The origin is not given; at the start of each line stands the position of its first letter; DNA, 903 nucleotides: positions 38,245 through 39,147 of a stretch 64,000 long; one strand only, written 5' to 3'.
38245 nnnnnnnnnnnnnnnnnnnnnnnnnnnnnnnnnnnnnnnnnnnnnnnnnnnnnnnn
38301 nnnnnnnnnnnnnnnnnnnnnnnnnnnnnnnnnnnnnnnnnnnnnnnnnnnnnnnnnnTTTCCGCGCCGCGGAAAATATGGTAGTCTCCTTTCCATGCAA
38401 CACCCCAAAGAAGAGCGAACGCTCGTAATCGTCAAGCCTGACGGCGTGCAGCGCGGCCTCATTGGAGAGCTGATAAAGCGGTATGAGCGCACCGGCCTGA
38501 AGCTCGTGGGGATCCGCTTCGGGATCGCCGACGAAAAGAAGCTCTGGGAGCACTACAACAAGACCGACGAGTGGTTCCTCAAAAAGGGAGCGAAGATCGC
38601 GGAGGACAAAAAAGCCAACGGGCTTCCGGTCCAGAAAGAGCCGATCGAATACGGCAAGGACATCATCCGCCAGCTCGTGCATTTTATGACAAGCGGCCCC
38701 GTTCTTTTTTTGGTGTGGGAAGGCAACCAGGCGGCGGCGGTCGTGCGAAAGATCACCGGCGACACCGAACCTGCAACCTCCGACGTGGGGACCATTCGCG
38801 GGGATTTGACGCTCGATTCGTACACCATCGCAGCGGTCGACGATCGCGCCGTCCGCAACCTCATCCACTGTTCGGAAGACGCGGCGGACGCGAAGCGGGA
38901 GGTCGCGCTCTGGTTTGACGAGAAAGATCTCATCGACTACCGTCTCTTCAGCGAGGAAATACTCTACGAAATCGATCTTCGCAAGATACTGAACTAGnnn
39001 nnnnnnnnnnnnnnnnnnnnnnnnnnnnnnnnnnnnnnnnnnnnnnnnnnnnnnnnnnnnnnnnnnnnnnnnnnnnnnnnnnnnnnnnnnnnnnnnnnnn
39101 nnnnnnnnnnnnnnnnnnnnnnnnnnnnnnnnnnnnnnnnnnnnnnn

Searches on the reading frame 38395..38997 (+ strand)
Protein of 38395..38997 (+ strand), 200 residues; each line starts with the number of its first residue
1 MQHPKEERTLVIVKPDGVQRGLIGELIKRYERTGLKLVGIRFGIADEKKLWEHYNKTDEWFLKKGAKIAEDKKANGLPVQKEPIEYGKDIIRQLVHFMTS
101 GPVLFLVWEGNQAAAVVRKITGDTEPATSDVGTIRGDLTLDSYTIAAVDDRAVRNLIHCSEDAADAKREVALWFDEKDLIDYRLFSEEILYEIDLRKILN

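Call 8: find_encoding_contigs(protein=window:38395-38997:+, flank=3000, max_places=10)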
Protein window:38395-38997:+ (200 aa): 2 contigs read that carry it; 1 place shown.
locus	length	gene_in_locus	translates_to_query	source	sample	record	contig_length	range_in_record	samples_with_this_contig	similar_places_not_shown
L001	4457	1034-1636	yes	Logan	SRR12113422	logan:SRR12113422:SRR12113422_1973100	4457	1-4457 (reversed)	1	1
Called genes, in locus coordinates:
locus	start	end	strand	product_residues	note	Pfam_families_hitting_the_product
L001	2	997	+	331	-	?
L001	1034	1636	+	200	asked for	PF00334:NDK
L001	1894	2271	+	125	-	PF09997:DUF2238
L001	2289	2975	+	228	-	PF18306:LDcluster4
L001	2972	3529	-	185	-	-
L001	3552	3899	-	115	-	PF00453:Ribosomal_L20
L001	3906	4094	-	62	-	PF01632:Ribosomal_L35p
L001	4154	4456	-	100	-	?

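Call 9: search_protein_families(library=pfam, proteins=[window:38395-38997:+], max_evalue=0.01)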
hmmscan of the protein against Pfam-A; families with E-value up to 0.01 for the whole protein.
window:38395-38997:+ (200 aa): 1 family
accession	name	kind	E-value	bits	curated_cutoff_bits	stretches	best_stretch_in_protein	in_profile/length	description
PF00334.24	NDK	-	2.6e-35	121.6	27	2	86-178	52-134/135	Nucleoside diphosphate kinase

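Call 10: find_related_loci(query=window:38395-38997:+, collection=genome_contigs, flank=3000)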
Query window:38395-38997:+ (200 aa) in genome_contigs; peptide patterns used: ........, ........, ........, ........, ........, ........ (x = any residue, [..] = any of these).
289 stretches matched a pattern; 22 encode a relative of the query (tblastn E <= 1e-3); 22 distinct loci.
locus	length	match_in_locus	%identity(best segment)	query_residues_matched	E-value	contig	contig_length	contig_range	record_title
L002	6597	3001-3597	79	1-199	5e-110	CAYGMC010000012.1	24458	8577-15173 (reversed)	MAG TPA_asm: uncultured Candidatus Saccharibacteria bacterium isolate ERP113451_co5_162 genome assembly, contig: NODE_10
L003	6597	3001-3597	79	1-199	6e-110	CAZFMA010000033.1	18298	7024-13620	MAG TPA_asm: uncultured Candidatus Saccharibacteria bacterium isolate binchicken_co203_568 genome assembly, contig: k141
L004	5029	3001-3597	78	1-199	7e-108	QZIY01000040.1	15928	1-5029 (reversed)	MAG: Candidatus Parcubacteria bacterium isolate SURF_53 Ga0104751_1005335, whole genome shotgun sequence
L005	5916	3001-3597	78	1-199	1e-107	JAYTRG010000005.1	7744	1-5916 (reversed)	MAG: Candidatus Parcubacteria bacterium isolate GFS_4738 GFS_4738_4, whole genome shotgun sequence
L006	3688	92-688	77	1-199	2e-107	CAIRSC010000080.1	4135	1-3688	uncultured bacterium isolate Umea1_bin-3528 genome assembly, contig: bin-3528:080/113, whole genome shotgun sequence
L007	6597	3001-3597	75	1-199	7e-107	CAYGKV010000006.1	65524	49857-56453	MAG TPA_asm: uncultured Candidatus Saccharibacteria bacterium isolate ERP113451_co5_294 genome assembly, contig: NODE_91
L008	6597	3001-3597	75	1-199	2e-106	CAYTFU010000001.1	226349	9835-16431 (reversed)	MAG TPA_asm: uncultured Candidatus Saccharibacteria bacterium isolate ERP113451_co1_10 genome assembly, contig: NODE_10_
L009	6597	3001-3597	75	1-199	3e-105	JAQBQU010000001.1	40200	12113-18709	MAG: Candidatus Kaiserbacteria bacterium isolate RYN_381 scaffold_589934, whole genome shotgun sequence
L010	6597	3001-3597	73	2-200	2e-103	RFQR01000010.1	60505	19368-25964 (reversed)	MAG: bacterium isolate WB4_3_0878 contig_100_9, whole genome shotgun sequence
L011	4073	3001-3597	74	1-199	2e-103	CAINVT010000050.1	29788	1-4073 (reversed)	uncultured bacterium isolate C24_bin-1043 genome assembly, contig: bin-1043:50/73, whole genome shotgun sequence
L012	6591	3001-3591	77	3-199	5e-103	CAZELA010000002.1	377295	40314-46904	MAG TPA_asm: uncultured Candidatus Saccharibacteria bacterium isolate SRP170004_co1_374 genome assembly, contig: NODE_19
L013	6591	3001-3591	77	3-199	1e-102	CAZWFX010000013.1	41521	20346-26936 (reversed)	MAG TPA_asm: uncultured Candidatus Saccharibacteria bacterium isolate SRP278252_co2_728 genome assembly, contig: NODE_16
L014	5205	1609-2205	70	1-199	5e-97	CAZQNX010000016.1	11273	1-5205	MAG TPA_asm: uncultured Candidatus Saccharibacteria bacterium isolate SRP298887_co1_182 genome assembly, contig: NODE_63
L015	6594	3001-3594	71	3-200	5e-95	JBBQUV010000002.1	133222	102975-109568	MAG: Candidatus Paceibacteria bacterium isolate Co_metawrap_1951 Cmw_1951_k141_6842927_length_133222_cov_11.9993, whole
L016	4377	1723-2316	67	2-199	3e-92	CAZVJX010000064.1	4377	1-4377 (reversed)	MAG TPA_asm: uncultured Candidatus Saccharibacteria bacterium isolate SRP193066_co1_81 genome assembly, contig: NODE_186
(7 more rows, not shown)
